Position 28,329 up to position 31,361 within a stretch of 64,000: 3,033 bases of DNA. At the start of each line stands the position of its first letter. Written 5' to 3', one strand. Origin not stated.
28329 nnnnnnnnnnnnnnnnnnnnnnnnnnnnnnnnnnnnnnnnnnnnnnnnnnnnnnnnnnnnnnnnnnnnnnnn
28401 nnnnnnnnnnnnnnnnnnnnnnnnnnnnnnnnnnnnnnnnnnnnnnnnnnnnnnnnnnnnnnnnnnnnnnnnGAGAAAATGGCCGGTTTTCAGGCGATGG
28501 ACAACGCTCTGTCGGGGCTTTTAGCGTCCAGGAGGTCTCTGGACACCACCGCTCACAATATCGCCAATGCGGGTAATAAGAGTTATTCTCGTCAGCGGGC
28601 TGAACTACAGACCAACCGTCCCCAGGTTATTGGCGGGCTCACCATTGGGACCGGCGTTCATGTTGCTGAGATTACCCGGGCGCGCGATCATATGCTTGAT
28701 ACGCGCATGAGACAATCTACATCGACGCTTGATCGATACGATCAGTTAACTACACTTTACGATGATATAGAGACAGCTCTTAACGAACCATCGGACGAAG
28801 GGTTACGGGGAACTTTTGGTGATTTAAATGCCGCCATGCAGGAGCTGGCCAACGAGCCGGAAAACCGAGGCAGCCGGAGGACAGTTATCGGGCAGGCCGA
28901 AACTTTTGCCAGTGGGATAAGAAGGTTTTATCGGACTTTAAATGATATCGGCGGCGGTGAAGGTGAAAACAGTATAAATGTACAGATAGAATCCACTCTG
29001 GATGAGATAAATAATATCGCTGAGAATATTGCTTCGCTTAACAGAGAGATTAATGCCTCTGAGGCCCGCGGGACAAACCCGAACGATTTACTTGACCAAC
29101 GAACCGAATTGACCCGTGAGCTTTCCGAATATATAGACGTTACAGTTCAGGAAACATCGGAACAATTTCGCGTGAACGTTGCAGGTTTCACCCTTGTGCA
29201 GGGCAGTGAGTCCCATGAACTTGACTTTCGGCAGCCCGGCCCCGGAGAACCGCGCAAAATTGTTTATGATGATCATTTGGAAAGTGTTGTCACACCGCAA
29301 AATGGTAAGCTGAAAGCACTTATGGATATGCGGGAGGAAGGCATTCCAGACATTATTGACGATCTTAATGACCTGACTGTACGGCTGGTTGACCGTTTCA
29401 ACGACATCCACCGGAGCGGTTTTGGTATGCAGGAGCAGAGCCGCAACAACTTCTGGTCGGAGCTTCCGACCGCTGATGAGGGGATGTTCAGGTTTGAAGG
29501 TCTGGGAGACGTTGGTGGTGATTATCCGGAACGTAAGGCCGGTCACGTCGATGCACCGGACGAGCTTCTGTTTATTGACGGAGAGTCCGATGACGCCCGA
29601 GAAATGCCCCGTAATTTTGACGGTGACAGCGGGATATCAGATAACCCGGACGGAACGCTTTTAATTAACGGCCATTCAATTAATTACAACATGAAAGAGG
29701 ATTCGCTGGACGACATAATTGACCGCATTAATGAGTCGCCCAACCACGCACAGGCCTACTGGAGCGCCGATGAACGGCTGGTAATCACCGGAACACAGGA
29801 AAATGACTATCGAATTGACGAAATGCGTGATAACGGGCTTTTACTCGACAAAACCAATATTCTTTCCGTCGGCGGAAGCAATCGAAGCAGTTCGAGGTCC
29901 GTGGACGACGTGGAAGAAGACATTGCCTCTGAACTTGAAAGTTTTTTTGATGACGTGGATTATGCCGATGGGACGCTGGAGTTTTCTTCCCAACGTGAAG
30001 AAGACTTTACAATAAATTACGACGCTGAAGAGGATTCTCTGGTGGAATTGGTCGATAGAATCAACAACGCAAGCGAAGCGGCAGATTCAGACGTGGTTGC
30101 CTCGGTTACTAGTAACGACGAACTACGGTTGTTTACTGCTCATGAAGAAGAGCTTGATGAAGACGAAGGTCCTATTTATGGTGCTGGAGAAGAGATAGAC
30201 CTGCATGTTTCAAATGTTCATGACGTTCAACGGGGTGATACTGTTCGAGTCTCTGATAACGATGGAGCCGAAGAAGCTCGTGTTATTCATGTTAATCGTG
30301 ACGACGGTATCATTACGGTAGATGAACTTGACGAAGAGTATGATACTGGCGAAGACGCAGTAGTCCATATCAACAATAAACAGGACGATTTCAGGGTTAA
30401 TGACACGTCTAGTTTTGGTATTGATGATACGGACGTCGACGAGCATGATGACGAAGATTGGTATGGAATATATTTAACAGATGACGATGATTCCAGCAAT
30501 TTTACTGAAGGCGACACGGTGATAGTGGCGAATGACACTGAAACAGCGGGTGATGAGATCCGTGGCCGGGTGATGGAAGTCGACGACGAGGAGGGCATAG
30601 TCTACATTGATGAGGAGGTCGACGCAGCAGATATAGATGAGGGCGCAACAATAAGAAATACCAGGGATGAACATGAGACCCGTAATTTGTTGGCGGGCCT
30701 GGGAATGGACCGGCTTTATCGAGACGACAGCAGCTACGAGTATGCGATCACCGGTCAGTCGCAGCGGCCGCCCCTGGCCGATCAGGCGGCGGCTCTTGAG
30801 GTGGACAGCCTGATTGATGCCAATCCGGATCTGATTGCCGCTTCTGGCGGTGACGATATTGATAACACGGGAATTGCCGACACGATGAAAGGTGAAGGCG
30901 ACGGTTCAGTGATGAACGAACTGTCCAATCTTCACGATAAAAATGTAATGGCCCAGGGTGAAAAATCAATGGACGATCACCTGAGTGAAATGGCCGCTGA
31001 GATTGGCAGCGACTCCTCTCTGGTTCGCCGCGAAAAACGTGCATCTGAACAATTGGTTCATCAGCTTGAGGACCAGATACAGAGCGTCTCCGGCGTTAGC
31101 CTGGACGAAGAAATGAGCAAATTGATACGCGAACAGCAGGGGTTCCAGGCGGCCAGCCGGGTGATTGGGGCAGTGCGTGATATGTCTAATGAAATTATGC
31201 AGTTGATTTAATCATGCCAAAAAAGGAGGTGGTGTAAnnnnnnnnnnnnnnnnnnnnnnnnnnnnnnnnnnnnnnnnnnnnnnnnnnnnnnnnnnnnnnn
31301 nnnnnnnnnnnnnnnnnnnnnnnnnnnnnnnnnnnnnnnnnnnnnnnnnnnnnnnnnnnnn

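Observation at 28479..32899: Both hook-associated proteins carry giant Asp/Glu-rich inserts that share a repeated motif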

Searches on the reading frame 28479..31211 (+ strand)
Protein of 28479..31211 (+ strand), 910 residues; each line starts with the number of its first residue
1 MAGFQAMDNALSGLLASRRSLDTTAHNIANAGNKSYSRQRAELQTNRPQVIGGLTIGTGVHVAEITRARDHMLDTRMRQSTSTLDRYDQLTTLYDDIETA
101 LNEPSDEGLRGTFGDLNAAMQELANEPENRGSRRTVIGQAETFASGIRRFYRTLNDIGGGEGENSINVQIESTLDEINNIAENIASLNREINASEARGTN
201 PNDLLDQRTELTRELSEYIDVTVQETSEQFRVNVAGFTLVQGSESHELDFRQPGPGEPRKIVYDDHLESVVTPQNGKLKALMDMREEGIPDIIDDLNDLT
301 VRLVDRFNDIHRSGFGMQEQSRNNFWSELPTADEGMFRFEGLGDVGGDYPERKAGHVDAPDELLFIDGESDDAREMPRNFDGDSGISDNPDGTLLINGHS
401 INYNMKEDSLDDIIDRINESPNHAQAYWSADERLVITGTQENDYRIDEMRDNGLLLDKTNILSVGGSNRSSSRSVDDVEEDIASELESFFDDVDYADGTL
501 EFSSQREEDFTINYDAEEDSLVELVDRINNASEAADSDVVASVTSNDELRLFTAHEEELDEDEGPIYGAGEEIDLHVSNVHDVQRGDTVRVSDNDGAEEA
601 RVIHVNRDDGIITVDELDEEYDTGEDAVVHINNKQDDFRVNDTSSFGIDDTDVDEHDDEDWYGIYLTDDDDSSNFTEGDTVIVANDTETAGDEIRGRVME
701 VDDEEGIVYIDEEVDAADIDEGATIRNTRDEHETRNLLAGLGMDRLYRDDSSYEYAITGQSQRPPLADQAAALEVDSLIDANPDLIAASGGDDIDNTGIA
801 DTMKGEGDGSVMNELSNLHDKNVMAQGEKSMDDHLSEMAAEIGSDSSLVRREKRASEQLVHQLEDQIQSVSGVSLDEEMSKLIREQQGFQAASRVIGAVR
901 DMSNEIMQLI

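Call 3: search_protein_families(library=pfam, proteins=[window:28479-31211:+], max_evalue=0.01)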
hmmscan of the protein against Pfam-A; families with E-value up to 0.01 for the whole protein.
window:28479-31211:+ (910 aa): 4 families
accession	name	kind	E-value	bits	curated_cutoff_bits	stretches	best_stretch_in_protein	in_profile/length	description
PF22638.1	FlgK_D1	-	2.6e-52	178.1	28.6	1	95-325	2-232/233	Flagellar hook-associated protein FlgK helical domain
PF06429.18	Flg_bbr_C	-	1.5e-08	34.4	23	1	869-909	6-46/46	Flagellar basal body rod FlgEFG protein C-terminal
PF07196.18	Flagellin_IN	-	8.7e-06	26.3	22.7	0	510-553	13-53/55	Flagellin hook IN motif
PF00460.25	Flg_bb_rod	-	0.0062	16.9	20.7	0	7-31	1-25/31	Flagella basal body rod protein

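Call 4: search_protein_families(library=ncbifam, proteins=[window:28479-31211:+], max_evalue=0.01)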
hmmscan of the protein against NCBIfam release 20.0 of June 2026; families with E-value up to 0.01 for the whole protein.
window:28479-31211:+ (910 aa): 11 families
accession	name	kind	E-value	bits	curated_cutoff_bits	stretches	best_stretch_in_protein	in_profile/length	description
TIGR02492.1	flgK_ends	equivalog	2.2e-90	304.1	170.75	2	6-320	2-321/437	flagellar hook-associated protein FlgK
NF004238.1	PRK05682.1-1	equivalog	3.4e-07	29.9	400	1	8-67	4-65/414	flagellar hook protein FlgE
TIGR03506.1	FlgEFG_subfam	subfamily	1.1e-06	28.7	70.25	1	6-66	2-63/351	flagellar hook-basal body complex protein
NF004241.1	PRK05682.1-5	equivalog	4.2e-05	22.8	469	1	867-910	402-445/446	flagellar hook protein FlgE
NF004240.1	PRK05682.1-4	equivalog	9.2e-05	21.9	472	1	8-43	4-39/443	flagellar hook protein FlgE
TIGR02488.1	flgG_G_neg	equivalog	0.00013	21.6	252.75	0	7-44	2-39/259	flagellar basal-body rod protein FlgG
NF004242.0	PRK05682.2-1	equivalog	0.0002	20.3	365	1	871-908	382-419/422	flagellar hook protein FlgE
NF005286.1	PRK06803.1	equivalog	0.00051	19.3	467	0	9-45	5-41/402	flagellar hook protein FlgE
TIGR01395.1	FlgC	equivalog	0.0023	18.2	102.1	0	5-42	2-45/137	flagellar basal body rod protein FlgC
NF004243.1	PRK05682.2-2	equivalog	0.0039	16.3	801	0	4-43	4-43/420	flagellar hook protein FlgE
NF040922.1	flgE_Caulobact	equivalog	0.0055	15.8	750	0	6-45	6-45/505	flagellar hook protein FlgE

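Call 9: find_homologous_proteins(query=window:28479-31211:+, max_evalue=0.00001)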
Query window:28479-31211:+ (910 aa): 1605 proteins with E <= 0.00001 among 8000 candidates; the best 120 are listed.
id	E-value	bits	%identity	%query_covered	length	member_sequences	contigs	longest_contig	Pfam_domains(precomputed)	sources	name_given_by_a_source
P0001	0.0e+0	1976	100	100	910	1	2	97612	PF06429.19,PF22638.2,PF07196.19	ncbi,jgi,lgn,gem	-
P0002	0.0e+0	1611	83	100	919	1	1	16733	PF06429.19,PF22638.2,PF07196.19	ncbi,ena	-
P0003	3.5e-237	808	50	70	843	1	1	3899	PF06429.19,PF22638.2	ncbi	ncbi:MAG: flagellar hook-associated protein FlgK [bacterium]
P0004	3.3e-236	805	45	71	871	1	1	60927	PF06429.19,PF22638.2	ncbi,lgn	-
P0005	2.0e-226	772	48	70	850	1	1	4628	PF06429.19,PF22638.2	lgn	-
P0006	2.6e-223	762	47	69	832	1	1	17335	PF06429.19,PF22638.2,PF07196.19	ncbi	-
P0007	5.9e-220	751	47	69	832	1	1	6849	PF06429.19,PF22638.2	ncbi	-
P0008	1.0e-200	687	41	99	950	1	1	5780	PF06429.19,PF22638.2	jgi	-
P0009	5.7e-199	682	42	99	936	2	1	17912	PF06429.19,PF22638.2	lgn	-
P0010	1.1e-196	674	41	99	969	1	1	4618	PF06429.19,PF22638.2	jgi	jgi:flagellar hook-associated protein 1 FlgK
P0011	1.2e-186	641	40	99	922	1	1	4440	PF06429.19,PF22638.2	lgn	-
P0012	7.1e-184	632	46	53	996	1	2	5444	PF06429.19,PF22638.2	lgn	-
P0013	7.5e-184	632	47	53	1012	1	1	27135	PF06429.19,PF22638.2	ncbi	-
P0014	6.1e-183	629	39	99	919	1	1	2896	PF06429.19,PF22638.2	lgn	-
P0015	1.2e-174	601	38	99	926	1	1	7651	PF06429.19,PF22638.2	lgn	-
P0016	4.2e-172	593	44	52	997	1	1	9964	PF06429.19,PF22638.2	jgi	jgi:flagellar hook-associated protein 1 FlgK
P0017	3.7e-147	510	51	52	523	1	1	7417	PF22638.2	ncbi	ncbi:MAG: flagellar hook-associated protein FlgK [bacterium]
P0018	7.7e-83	297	36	49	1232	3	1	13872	PF06429.19,PF22638.2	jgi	jgi:flagellar hook-associated protein FlgK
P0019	1.1e-78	284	34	51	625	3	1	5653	PF06429.19,PF22638.2,PF07196.19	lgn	-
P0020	6.7e-76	275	34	51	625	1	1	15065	PF06429.19,PF22638.2,PF07196.19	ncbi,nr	ncbi:MAG: flagellar hook-associated protein FlgK [bacterium]|nr:flagellar hook-associated protein Fl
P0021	1.6e-69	253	30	51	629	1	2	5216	PF06429.19,PF22638.2,PF07196.19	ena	-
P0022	1.1e-68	251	33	49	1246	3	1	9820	PF06429.19,PF00460.26,PF22638.2,PF07196.19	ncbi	-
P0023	1.8e-67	247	33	49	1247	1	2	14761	PF06429.19,PF00460.26,PF22638.2,PF07196.19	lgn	-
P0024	5.9e-65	238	34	48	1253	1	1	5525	PF06429.19,PF00460.26,PF22638.2,PF07196.19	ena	-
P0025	6.4e-58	215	33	51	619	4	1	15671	PF06429.19,PF00460.26,PF22638.2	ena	-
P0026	4.4e-57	212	28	58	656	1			PF22638.2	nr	nr:flagellar hook-associated protein FlgK [Candidatus Dependentiae bacterium]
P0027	4.2e-55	206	37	35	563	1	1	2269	PF06429.19,PF00460.26,PF22638.2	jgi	-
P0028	4.0e-54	203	29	52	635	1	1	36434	PF06429.19,PF22638.2,PF07196.19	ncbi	-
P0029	6.1e-54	202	29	52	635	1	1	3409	PF06429.19,PF22638.2,PF07196.19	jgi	jgi:flagellar hook-associated protein 1 FlgK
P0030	3.2e-52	196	29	50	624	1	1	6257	PF06429.19,PF22638.2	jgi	jgi:flagellar hook-associated protein 1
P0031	2.8e-51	193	34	36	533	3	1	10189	PF06429.19,PF00460.26,PF22638.2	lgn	-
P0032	2.9e-51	193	33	35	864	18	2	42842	PF06429.19,PF22638.2,PF07196.19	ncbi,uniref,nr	ncbi:MAG TPA: flagellar hook-associated protein FlgK [Pseudothermotoga sp.]|uniref:flagellar hook-as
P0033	4.0e-51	193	34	36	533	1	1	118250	PF06429.19,PF00460.26,PF22638.2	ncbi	-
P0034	7.2e-51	192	34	35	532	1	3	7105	PF06429.19,PF00460.26,PF22638.2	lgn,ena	-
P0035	7.6e-51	192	34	37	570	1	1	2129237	PF06429.19,PF00460.26,PF22638.2,PF07196.19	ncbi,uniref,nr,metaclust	ncbi:flagellar hook-associated protein FlgK [Ammonifex degensii KC4]|uniref:Flagellar hook-associate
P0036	1.0e-50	191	32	37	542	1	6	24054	PF06429.19,PF22638.2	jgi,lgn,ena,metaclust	jgi:flagellar hook-associated protein 1 FlgK|metaclust:\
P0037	1.1e-50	191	32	36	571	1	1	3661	PF06429.19,PF00460.26,PF22638.2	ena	-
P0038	1.2e-50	191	29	51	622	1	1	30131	PF06429.19,PF22638.2,PF07196.19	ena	-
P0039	2.2e-50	190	34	35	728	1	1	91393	PF06429.19,PF00460.26,PF22638.2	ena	-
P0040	3.4e-50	189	30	51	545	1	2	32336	PF06429.19,PF00460.26,PF22638.2,PF07196.19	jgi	-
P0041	8.6e-50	188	34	37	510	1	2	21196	PF06429.19,PF00460.26,PF22638.2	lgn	-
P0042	1.1e-49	188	32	35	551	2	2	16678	PF06429.19,PF22638.2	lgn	-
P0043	1.2e-49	188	30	34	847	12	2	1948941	PF06429.19,PF00460.26,PF22638.2,PF07196.19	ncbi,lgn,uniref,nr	ncbi:flagellar hook-associated protein FlgK [Fervidobacterium nodosum]|uniref:Flagellar hook-associa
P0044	1.7e-49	187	35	36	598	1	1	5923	PF06429.19,PF00460.26,PF22638.2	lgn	-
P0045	3.2e-49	186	34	37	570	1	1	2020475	PF06429.19,PF00460.26,PF22638.2,PF07196.19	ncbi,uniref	ncbi:flagellar hook-associated protein FlgK [Desulfothermobacter acidiphilus]|uniref:flagellar hook-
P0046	4.5e-49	186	31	35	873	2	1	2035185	PF06429.19,PF22638.2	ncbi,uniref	ncbi:flagellar hook-associated protein FlgK [Pseudothermotoga sp. U03pept]|uniref:flagellar hook-ass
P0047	4.9e-49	186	31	36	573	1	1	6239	PF06429.19,PF22638.2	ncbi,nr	ncbi:MAG: flagellar hook-associated protein FlgK [Halanaerobiales bacterium]|nr:flagellar hook-assoc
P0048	5.4e-49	186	34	37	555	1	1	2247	PF06429.19,PF00460.26,PF22638.2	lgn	-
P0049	6.4e-49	185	34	35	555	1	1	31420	PF06429.19,PF00460.26,PF22638.2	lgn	-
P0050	6.4e-49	185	27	52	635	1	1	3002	PF06429.19,PF22638.2,PF07196.19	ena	-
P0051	6.7e-49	185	31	35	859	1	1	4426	PF06429.19,PF22638.2,PF07196.19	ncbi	ncbi:MAG TPA: flagellar hook-associated protein FlgK [Pseudothermotoga sp.]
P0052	7.6e-49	185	35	27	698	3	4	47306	PF06429.19,PF22638.2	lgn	-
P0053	1.1e-48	184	30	51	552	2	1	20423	PF06429.19,PF00460.26,PF22638.2,PF07196.19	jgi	-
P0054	1.3e-48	184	30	36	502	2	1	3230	PF06429.19,PF00460.26,PF22638.2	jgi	-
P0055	2.0e-48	184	29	34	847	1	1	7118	PF06429.19,PF00460.26,PF22638.2,PF07196.19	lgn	-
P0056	3.1e-48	183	29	50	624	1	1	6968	PF06429.19,PF22638.2,PF07196.19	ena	-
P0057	5.5e-48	182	30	50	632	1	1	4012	PF06429.19,PF22638.2,PF07196.19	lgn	-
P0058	6.2e-48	182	29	50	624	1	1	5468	PF06429.19,PF22638.2,PF07196.19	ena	-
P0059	8.5e-48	182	30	50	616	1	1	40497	PF06429.19,PF22638.2,PF07196.19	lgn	-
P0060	9.3e-48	181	33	36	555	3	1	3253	PF06429.19,PF00460.26,PF22638.2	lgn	-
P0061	1.3e-47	181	36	33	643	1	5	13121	PF06429.19,PF00460.26,PF22638.2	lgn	-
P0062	1.4e-47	181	33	35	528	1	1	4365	PF06429.19,PF00460.26,PF22638.2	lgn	-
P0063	2.7e-47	180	30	35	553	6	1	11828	PF06429.19,PF22638.2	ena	-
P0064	4.9e-47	179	28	50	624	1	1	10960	PF06429.19,PF22638.2,PF07196.19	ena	-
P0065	5.4e-47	179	27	50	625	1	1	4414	PF06429.19,PF22638.2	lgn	-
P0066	5.6e-47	179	28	50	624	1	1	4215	PF06429.19,PF22638.2,PF07196.19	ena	-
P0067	6.2e-47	179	33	34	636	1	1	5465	PF06429.19,PF22638.2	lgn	-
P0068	6.2e-47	179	27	52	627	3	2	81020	PF06429.19,PF22638.2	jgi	jgi:flagellar hook-associated protein 1 FlgK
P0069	7.1e-47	179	28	51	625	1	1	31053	PF06429.19,PF22638.2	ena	-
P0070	7.5e-47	178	34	36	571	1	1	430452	PF06429.19,PF00460.26,PF22638.2,PF07196.19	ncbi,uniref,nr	ncbi:flagellar hook-associated protein FlgK [Ammonifex thiophilus]|uniref:Flagellar hook-associated 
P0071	7.6e-47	178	27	42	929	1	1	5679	PF06429.19,PF22638.2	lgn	-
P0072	8.3e-47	178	30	37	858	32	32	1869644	PF06429.19,PF00460.26,PF22638.2,PF07196.19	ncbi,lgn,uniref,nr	ncbi:flagellar hook protein FlgK [Thermotoga maritima MSB8]|uniref:Flagellar hook-associated protein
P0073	8.5e-47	178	28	51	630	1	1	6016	PF06429.19,PF22638.2,PF07196.19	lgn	-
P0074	1.3e-46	178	36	27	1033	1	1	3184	PF06429.19,PF22638.2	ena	-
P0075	2.1e-46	177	30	36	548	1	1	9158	PF06429.19,PF22638.2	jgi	jgi:flagellar hook-associated protein 1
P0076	3.0e-46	176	36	26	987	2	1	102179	PF06429.19,PF22638.2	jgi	jgi:flagellar hook-associated protein 1 FlgK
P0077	3.0e-46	176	28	53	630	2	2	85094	PF06429.19,PF22638.2,PF07196.19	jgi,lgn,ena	-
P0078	3.4e-46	176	35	34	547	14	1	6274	PF06429.19,PF00460.26,PF22638.2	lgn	-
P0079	3.7e-46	176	31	34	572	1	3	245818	PF06429.19,PF00460.26,PF22638.2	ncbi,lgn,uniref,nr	ncbi:flagellar hook-associated protein 1 FlgK [Halanaerobium saccharolyticum]|uniref:Flagellar hook-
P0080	5.5e-46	176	36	25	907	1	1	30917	PF06429.19,PF22638.2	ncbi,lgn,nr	ncbi:flagellar hook protein FlgK [Synergistales bacterium]|nr:flagellar hook protein FlgK [Synergist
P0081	8.1e-46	175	27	51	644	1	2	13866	PF06429.19,PF22638.2,PF07196.19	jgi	jgi:flagellar hook-associated protein 1 FlgK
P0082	9.2e-46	175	32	36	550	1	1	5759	PF06429.19,PF00460.26,PF22638.2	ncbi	-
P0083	1.5e-45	174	28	51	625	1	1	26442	PF06429.19,PF22638.2,PF07196.19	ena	-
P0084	1.7e-45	174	33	35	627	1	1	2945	PF21158.4,PF06429.19,PF00460.26,PF22638.2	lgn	-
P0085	2.0e-45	174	33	35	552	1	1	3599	PF06429.19,PF22638.2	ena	-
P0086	2.3e-45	174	33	34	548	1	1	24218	PF06429.19,PF00460.26,PF22638.2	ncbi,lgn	-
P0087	2.7e-45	173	33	36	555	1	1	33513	PF06429.19,PF00460.26,PF22638.2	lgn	-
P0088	3.0e-45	173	31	36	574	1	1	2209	PF06429.19,PF22638.2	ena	-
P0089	3.5e-45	173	36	27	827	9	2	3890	PF06429.19,PF22638.2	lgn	-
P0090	3.7e-45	173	34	35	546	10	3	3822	PF21158.4,PF06429.19,PF22638.2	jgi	jgi:flagellar hook-associated protein 1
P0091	3.7e-45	173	31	35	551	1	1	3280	PF06429.19,PF22638.2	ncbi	-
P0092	4.0e-45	173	30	37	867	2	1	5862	PF06429.19,PF22638.2,PF07196.19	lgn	-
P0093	4.1e-45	173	34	36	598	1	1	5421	PF06429.19,PF00460.26,PF22638.2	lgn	-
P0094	4.3e-45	173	31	35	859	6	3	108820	PF06429.19,PF22638.2,PF07196.19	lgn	-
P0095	5.1e-45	172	32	34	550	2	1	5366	PF06429.19,PF00460.26,PF22638.2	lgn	-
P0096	5.7e-45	172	33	35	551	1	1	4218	PF21158.4,PF06429.19,PF00460.26,PF22638.2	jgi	jgi:flagellar hook-associated protein 1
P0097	7.3e-45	172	33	36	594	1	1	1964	PF06429.19,PF00460.26,PF22638.2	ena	-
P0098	8.7e-45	172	35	27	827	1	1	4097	PF06429.19,PF22638.2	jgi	-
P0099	1.0e-44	171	28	51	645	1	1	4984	PF06429.19,PF22638.2,PF07196.19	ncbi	-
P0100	1.1e-44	171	36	27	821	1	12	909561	PF06429.19,PF22638.2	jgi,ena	-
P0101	1.1e-44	171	35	27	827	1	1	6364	PF06429.19,PF22638.2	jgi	-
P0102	1.1e-44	171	33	35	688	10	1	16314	PF21158.4,PF06429.19,PF00460.26,PF22638.2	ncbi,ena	-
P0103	1.2e-44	171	36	27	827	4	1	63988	PF06429.19,PF22638.2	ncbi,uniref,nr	ncbi:flagellar hook-associated protein FlgK [Acetomicrobium sp. S15 = DSM 107314]|uniref:flagellar h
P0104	1.2e-44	171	30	34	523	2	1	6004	PF06429.19,PF00460.26,PF22638.2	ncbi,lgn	-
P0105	1.2e-44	171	34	36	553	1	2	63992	PF06429.19,PF00460.26,PF22638.2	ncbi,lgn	-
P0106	1.4e-44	171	34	35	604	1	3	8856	PF06429.19,PF00460.26,PF22638.2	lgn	-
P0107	1.8e-44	171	30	35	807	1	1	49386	PF06429.19,PF22638.2,PF07196.19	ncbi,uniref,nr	ncbi:flagellar hook-associated protein FlgK [Petrotoga sp. 9PWA.NaAc.5.4]|uniref:flagellar hook-asso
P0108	2.2e-44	170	33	35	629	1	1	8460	PF21158.4,PF06429.19,PF22638.2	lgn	-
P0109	2.3e-44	170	31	35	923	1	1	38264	PF21158.4,PF06429.19,PF22638.2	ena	-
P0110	2.5e-44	170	35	27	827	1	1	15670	PF06429.19,PF22638.2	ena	-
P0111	2.7e-44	170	29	37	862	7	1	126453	PF06429.19,PF22638.2,PF07196.19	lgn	-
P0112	2.7e-44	170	34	34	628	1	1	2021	PF21158.4,PF06429.19,PF00460.26,PF22638.2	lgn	-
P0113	2.8e-44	170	33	36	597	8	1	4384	PF06429.19,PF00460.26,PF22638.2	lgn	-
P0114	3.1e-44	170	35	27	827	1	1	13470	PF06429.19,PF22638.2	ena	-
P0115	3.2e-44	170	35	27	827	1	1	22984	PF06429.19,PF22638.2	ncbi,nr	ncbi:MAG TPA: flagellar hook-associated protein FlgK [Thermosynergistes sp.]|nr:flagellar hook-assoc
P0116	3.5e-44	170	35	27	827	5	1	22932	PF06429.19,PF22638.2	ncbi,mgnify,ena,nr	ncbi:MAG TPA: flagellar hook-associated protein FlgK [Thermosynergistes sp.]|mgnify:FL=1|nr:flagella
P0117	3.5e-44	170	31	35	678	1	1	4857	PF21158.4,PF06429.19,PF00460.26,PF22638.2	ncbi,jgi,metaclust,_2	metaclust:\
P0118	4.1e-44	169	35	27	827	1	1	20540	PF06429.19,PF22638.2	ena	-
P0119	4.2e-44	169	34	36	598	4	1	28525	PF06429.19,PF00460.26,PF22638.2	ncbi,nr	ncbi:flagellar hook-associated protein FlgK [bacterium]|nr:flagellar hook-associated protein FlgK [b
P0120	4.3e-44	169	30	37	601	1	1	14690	PF06429.19,PF00460.26,PF22638.2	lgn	-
